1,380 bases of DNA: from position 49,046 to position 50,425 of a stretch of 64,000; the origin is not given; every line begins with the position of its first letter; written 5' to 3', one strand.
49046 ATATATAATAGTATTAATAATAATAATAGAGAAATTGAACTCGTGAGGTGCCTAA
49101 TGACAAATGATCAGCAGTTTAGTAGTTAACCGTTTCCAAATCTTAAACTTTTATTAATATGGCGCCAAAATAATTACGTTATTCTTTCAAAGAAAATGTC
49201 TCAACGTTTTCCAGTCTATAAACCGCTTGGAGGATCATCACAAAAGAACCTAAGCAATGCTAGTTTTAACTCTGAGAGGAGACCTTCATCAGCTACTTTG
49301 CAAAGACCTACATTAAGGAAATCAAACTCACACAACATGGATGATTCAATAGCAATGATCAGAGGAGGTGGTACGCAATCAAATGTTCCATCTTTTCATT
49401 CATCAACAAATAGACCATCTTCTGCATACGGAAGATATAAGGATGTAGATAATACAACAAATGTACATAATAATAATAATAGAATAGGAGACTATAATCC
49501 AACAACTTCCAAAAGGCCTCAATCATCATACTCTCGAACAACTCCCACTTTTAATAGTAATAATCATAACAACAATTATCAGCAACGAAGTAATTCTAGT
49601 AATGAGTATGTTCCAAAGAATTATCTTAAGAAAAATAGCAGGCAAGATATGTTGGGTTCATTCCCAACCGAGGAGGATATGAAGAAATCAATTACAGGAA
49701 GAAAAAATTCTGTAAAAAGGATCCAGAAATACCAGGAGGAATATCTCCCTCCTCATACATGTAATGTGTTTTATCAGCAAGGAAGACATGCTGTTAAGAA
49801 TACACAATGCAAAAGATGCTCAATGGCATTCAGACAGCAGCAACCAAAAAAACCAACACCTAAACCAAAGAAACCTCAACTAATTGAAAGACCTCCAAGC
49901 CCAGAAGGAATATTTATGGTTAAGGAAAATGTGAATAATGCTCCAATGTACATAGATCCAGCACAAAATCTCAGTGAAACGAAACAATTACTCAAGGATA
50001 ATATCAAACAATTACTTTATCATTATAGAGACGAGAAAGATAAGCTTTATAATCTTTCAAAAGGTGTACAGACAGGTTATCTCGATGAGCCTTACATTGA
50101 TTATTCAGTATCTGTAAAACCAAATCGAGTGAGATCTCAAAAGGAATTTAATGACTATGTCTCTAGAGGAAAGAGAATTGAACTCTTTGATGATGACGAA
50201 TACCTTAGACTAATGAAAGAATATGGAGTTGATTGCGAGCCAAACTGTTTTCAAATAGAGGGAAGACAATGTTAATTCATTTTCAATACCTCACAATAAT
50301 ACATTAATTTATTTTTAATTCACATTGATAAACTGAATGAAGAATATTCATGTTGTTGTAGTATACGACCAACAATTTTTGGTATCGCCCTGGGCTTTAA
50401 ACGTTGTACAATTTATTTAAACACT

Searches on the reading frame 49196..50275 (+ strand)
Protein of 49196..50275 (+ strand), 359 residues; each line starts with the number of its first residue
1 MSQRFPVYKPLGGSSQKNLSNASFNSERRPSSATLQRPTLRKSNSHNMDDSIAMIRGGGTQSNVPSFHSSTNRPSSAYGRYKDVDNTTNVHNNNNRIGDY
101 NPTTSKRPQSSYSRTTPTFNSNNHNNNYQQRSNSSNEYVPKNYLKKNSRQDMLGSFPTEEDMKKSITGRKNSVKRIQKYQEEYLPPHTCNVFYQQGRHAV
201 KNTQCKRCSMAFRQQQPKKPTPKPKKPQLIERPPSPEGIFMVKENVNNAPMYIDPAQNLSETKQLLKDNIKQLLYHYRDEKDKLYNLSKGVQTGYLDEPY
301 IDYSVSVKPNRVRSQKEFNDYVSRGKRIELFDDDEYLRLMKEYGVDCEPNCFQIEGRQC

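Call 22: search_protein_families(library=pfam, proteins=[window:49196-50275:+], max_evalue=0.001)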
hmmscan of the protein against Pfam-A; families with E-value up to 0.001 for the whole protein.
window:49196-50275:+ (359 aa): 0 families

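Call 49: list_cluster_members(proteins=[window:49196-50272:+, window:50491-52131:+, window:46495-47487:-])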
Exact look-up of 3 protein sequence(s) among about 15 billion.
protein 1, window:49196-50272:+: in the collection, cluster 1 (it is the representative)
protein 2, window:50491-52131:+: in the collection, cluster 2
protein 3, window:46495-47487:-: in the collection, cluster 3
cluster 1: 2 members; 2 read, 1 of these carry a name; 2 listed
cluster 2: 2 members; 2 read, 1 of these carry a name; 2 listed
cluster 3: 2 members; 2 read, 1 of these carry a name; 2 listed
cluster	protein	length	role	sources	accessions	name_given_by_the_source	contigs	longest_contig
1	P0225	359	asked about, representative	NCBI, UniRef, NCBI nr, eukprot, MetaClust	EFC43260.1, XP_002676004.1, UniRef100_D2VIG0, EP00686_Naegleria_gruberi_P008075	hypothetical protein NAEGRDRAFT_80083 [Naegleria gruberi] | Uncharacterized protein n=1 Tax=Naegleria gruberi TaxID=5762 RepID=D2VIG0_NAEGR | uncharacterized protein NAEGRDRAFT_80083 [Naegleria gruberi]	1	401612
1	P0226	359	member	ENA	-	-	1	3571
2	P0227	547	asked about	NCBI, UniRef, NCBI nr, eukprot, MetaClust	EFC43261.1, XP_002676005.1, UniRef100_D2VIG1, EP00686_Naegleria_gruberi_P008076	predicted protein [Naegleria gruberi] | Predicted protein n=1 Tax=Naegleria gruberi TaxID=5762 RepID=D2VIG1_NAEGR | uncharacterized protein NAEGRDRAFT_58311 [Naegleria gruberi]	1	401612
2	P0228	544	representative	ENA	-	-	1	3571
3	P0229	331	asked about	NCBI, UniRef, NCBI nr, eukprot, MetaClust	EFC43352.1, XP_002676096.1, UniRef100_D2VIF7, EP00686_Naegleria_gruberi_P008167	predicted protein [Naegleria gruberi] | Predicted protein n=1 Tax=Naegleria gruberi TaxID=5762 RepID=D2VIF7_NAEGR | uncharacterized protein NAEGRDRAFT_68666 [Naegleria gruberi]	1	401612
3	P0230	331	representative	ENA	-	-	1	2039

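Call 52: search_solved_structures(query=P0225, max_evalue=1)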
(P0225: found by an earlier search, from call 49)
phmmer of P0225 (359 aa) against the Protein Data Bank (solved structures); distinct sequences matched with E-value up to 1: 2.
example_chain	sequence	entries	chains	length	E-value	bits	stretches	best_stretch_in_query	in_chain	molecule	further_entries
9hsa_A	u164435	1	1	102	0.51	13.1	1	246-290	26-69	X55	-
1wmm_A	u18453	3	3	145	0.95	12.3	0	269-321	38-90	Hypothetical UPF0310 protein PH1033 | UPF0310 protein PH1033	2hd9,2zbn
